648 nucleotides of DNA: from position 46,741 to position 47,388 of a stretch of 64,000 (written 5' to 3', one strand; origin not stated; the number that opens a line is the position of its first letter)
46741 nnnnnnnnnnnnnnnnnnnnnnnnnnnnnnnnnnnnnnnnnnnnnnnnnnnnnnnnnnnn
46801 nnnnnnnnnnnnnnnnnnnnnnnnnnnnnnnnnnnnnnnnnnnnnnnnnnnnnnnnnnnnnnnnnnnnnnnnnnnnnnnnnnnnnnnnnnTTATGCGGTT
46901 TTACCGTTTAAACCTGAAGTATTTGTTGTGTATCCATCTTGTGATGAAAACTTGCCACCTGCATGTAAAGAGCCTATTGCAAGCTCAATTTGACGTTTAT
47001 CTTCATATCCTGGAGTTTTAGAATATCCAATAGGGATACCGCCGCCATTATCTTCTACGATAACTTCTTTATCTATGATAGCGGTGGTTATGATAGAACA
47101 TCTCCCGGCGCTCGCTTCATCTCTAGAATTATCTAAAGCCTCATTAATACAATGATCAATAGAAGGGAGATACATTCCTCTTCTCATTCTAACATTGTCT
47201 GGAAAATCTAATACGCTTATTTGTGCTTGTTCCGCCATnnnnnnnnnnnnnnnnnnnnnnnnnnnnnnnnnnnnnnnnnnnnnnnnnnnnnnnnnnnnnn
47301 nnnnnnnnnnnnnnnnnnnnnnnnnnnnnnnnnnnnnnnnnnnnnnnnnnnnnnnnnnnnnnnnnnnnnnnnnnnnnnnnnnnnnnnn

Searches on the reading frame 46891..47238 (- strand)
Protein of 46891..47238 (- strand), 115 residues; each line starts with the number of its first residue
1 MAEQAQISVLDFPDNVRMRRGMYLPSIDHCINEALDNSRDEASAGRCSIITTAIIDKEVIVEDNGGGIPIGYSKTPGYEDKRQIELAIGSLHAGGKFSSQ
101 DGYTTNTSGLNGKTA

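Call 65: search_protein_families(library=pfam, proteins=[window:46891-47238:-], max_evalue=0.001)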
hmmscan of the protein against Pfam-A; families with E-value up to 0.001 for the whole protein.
window:46891-47238:- (115 aa): 1 family
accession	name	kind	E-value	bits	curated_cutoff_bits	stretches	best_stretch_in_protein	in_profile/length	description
PF02518.31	HATPase_c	-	5.5e-06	27.2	26.4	1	27-109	6-72/111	Histidine kinase-, DNA gyrase B-, and HSP90-like ATPase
